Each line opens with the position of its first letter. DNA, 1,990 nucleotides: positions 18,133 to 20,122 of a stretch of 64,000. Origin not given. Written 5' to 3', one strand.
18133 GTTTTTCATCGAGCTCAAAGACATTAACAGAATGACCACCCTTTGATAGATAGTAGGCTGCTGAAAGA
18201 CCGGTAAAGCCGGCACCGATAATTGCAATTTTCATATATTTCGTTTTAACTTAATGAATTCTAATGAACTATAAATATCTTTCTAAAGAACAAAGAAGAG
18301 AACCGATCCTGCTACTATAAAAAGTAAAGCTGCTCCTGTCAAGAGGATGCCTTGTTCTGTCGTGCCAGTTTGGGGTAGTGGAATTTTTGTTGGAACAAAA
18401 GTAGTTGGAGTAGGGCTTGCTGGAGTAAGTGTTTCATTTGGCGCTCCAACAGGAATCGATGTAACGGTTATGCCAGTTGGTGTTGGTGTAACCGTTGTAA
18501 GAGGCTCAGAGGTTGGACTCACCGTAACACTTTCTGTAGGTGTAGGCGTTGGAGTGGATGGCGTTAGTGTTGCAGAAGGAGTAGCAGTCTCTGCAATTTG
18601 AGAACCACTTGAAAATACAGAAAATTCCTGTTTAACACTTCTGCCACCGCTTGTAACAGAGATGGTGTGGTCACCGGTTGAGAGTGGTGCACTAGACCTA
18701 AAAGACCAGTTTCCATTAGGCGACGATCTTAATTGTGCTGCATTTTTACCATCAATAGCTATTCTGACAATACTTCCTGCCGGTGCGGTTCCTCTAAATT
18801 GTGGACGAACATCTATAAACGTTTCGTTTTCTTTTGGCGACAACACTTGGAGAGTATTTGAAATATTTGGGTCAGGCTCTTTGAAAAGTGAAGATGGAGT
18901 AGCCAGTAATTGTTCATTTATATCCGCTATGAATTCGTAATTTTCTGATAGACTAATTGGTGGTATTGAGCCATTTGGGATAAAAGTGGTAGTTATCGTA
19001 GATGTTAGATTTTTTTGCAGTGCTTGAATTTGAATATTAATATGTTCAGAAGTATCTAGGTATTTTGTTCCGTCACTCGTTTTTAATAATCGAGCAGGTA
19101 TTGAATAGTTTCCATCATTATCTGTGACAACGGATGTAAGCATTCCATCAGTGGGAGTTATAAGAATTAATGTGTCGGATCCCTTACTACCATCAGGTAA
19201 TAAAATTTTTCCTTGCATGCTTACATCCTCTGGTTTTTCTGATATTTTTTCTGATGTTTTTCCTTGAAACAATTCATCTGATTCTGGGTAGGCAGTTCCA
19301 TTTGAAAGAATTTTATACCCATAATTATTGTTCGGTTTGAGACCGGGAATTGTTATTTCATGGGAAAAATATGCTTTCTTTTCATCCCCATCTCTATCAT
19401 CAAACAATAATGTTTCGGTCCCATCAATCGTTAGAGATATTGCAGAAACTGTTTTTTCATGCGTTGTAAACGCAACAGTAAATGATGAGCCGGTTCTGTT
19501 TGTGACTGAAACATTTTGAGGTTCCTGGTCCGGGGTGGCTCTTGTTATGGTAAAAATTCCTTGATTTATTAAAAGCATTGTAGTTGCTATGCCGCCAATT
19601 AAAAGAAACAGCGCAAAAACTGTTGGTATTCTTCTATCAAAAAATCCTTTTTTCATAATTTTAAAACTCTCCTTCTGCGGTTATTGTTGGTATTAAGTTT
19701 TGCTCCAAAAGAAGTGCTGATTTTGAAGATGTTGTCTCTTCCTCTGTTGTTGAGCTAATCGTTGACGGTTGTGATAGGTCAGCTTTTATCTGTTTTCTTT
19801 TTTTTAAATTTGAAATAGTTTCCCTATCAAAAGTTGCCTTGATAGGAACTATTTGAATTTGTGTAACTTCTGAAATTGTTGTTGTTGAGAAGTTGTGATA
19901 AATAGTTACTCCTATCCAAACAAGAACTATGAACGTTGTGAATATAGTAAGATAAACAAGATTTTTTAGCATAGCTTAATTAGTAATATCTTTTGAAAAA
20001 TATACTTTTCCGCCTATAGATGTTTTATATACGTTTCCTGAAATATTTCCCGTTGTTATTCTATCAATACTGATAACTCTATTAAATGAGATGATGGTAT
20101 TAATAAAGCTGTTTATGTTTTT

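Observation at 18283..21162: pilN-pilO operon lacking pilM, running directly into an LPxTG surface protein; LPxTG signals without a basic tail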

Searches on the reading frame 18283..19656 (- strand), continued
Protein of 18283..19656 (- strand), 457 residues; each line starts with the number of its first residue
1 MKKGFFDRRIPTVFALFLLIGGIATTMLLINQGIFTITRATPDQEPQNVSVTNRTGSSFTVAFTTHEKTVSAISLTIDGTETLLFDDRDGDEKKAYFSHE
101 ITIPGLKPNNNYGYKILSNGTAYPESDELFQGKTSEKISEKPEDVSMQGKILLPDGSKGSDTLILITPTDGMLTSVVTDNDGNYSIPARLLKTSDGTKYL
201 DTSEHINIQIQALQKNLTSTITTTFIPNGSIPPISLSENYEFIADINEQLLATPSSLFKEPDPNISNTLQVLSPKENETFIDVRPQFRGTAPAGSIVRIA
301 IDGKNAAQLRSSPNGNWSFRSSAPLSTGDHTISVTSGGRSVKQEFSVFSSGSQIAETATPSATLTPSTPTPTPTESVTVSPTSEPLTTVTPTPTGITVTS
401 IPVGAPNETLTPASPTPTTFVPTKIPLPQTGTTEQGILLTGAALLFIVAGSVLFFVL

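Call 64: find_encoding_contigs(protein=P0172, flank=8000, max_places=1)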
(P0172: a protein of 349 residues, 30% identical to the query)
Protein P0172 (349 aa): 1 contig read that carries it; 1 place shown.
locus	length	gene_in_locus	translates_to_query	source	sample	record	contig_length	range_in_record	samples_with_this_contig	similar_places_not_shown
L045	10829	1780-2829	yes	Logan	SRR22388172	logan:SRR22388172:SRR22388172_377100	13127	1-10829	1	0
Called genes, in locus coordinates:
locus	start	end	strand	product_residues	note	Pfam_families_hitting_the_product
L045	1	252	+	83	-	?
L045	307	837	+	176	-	-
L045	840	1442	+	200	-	PF04350:PilO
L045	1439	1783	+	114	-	-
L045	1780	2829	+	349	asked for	PF16656:Pur_ac_phosph_N (weak)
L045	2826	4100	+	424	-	PF00070:Pyr_redox (faint), PF01266:DAO, PF01593:Amino_oxidase, PF03486:HI0933_like (faint), PF07992:Pyr_redox_2 (faint), PF13450:NAD_binding_8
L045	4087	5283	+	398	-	PF04922:DIE2_ALG10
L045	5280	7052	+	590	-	PF13231:PMT_2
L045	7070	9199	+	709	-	PF10060:DUF2298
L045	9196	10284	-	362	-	PF03816:LytR_cpsA_psr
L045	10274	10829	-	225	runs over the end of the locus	PF00121:TIM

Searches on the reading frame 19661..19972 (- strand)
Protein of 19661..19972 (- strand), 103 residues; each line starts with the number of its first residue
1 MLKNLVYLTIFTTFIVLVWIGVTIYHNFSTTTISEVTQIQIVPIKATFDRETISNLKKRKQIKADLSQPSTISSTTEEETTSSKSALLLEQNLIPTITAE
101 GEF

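Call 4: search_protein_families(library=pfam, proteins=[window:19661-19972:-], max_evalue=1)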
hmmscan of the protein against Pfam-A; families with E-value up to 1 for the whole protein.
window:19661-19972:- (103 aa): 1 family
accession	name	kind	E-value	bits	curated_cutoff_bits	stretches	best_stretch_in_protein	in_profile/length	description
PF14880.11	COX14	-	0.78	10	25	0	10-29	22-41/59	Cytochrome oxidase c assembly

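Call 8: search_protein_families(library=ncbifam, proteins=[window:19661-19972:-], max_evalue=1)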
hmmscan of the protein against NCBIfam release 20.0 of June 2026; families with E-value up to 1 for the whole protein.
window:19661-19972:- (103 aa): 0 families

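Call 34: search_solved_structures(query=A3, max_evalue=10)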
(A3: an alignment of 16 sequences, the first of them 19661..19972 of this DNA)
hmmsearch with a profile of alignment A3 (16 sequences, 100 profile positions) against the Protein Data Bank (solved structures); distinct sequences matched with E-value up to 10: 4.
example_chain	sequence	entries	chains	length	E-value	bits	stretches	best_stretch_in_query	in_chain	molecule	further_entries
3ruk_A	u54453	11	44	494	1.2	12.6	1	25-75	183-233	Steroid 17-alpha-hydroxylase/17,20 lyase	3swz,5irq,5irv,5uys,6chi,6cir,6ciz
6wr1_A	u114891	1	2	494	1.2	12.6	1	25-75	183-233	Steroid 17-alpha-hydroxylase/17,20 lyase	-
4nkv_A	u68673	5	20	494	1.2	12.6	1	25-75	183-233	Steroid 17-alpha-hydroxylase/17,20 lyase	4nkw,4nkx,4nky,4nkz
4egx_A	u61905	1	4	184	1.9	11.9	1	46-83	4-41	Kinesin-like protein KIF1A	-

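Call 71: search_protein_representatives(protein=window:19661-19972:-)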
Query: 103 residues. Proteins with E-value up to 0.001 (for the whole library): 509; up to 1e-10: 75; up to 1e-30: 0. The best 150 are listed.
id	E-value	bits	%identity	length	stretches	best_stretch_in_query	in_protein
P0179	6.9e-23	96.4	49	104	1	1-101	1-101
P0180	1.6e-20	88.9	52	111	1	1-89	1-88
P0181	1.1e-16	76.7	47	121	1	1-89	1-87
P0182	6.2e-16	74.2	39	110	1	1-99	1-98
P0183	6.2e-16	74.2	42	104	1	1-92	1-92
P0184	7.0e-16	74.1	53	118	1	1-91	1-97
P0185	7.1e-16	74.0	47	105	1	1-90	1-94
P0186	7.7e-16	73.9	42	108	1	1-89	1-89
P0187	1.0e-15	73.5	49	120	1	1-76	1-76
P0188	1.3e-15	73.2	49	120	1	1-98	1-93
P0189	1.8e-15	72.7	46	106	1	1-82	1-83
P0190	2.5e-15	72.3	51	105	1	1-87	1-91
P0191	3.1e-15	72.0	44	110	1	1-90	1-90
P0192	6.8e-15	70.9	45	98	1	1-76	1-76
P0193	7.7e-15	70.7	48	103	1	1-84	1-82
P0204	3.5e-14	68.6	41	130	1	1-95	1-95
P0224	3.2e-12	62.4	33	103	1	2-97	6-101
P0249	7.9e-11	57.9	35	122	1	8-102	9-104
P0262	3.3e-10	56.0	35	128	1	2-95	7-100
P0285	1.8e-09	53.6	36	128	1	2-91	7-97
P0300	7.6e-09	51.6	37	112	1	3-97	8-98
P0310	1.3e-08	50.9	32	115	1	5-95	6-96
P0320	1.7e-08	50.5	33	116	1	5-92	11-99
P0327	2.4e-08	50.0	34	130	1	3-76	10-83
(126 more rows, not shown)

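Call 75: list_cluster_members(proteins=[P0182, P0204, P0224, P0249, P0262, P0285, P0300, P0310, P0320, P0327])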
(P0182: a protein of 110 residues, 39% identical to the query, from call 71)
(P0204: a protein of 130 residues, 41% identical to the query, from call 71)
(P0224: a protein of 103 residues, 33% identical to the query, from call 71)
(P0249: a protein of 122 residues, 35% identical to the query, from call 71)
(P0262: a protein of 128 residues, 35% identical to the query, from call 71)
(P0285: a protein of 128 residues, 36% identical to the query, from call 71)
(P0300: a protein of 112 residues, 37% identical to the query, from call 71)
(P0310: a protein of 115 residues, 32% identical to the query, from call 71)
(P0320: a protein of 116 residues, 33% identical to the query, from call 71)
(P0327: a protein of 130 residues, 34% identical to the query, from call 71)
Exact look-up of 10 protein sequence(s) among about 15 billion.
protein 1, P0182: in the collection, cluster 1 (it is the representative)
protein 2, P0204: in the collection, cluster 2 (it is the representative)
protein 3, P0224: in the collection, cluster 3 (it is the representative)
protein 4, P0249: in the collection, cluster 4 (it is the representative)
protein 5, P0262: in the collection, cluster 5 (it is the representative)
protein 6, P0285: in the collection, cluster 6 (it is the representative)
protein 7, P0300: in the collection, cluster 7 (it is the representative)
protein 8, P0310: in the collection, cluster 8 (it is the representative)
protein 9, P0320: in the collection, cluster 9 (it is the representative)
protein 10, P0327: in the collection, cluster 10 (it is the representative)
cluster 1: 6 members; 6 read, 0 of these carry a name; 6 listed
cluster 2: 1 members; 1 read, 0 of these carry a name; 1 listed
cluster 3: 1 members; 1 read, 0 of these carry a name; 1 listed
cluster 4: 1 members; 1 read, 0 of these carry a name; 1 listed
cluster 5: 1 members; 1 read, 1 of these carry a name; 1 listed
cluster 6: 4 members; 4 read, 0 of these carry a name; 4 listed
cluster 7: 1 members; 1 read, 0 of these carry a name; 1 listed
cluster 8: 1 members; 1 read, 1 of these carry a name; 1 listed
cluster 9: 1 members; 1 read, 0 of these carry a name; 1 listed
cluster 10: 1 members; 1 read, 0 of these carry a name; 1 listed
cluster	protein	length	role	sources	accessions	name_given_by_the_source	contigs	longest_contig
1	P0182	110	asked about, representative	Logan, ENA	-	-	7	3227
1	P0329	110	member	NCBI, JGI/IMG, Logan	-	-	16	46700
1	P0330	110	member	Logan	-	-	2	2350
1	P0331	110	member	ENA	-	-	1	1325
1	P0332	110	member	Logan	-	-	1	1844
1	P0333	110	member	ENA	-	-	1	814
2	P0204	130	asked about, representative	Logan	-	-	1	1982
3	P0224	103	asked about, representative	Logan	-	-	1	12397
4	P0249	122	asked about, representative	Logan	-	-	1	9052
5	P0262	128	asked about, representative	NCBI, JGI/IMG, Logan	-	hypothetical protein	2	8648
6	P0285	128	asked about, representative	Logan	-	-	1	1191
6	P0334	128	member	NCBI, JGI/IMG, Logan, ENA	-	-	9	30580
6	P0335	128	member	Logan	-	-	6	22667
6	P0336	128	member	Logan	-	-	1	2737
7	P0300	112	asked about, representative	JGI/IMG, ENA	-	-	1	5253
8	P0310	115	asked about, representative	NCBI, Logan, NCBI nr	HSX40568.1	MAG TPA: hypothetical protein VLF68_03050 [Candidatus Saccharimonadales bacterium] | hypothetical protein [Candidatus Saccharimonadales bacterium]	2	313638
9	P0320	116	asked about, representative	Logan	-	-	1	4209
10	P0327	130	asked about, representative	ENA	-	-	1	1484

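Call 76: find_encoding_contigs(protein=P0310, flank=8000, max_places=1)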
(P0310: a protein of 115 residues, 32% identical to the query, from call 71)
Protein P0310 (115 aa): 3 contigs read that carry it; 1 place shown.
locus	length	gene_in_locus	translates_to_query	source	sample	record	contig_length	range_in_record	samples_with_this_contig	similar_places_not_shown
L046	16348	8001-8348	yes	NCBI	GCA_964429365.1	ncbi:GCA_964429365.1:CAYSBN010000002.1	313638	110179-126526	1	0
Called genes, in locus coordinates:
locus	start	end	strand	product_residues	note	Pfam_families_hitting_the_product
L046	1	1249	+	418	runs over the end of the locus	PF00963:Cohesin (weak)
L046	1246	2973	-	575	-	PF00009:GTP_EFTU, PF00071:Ras (weak), PF03144:GTP_EFTU_D2, PF00679:EFG_C, PF06421:LepA_C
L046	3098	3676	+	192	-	PF05656:DUF805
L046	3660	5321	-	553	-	PF01554:MatE (faint), PF03023:MurJ, PF13440:Polysacc_synt_3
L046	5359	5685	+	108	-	PF01649:Ribosomal_S20p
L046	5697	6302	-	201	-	-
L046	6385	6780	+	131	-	-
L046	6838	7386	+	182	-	-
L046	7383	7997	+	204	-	PF04350:PilO, PF10741:T2SSM_b (weak)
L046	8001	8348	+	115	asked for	-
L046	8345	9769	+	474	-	PF13620:CarboxypepD_reg (faint), PF19077:Big_13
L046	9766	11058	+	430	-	PF00070:Pyr_redox (faint), PF00890:FAD_binding_2 (faint), PF01266:DAO, PF01593:Amino_oxidase, PF07992:Pyr_redox_2 (faint), PF13450:NAD_binding_8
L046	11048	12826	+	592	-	PF13231:PMT_2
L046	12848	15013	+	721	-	PF10060:DUF2298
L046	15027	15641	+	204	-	-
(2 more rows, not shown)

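Call 90: predict_structure(alignment_id=A7)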
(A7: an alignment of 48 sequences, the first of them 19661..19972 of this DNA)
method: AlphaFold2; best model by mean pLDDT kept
length: 103 residues; sequences in the alignment: 48
mean_pLDDT: 74.2   pTM: 0.33
mean pLDDT of the five models: 74.2, 74.2, 73.7, 72.7, 71.9
residues with pLDDT >= 90: 25; 70-90: 27; 50-70: 50; < 50: 1
segments of 3 or more residues with pLDDT < 50: none
pLDDT, mean of each block of 10 residues (from residue 1): 96 98 91 62 63 77 76 61 54 67 60
secondary structure, 60 per line:
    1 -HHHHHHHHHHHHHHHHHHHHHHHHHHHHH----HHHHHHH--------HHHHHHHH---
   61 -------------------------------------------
elements in order: H2-30 H35-41 H50-57
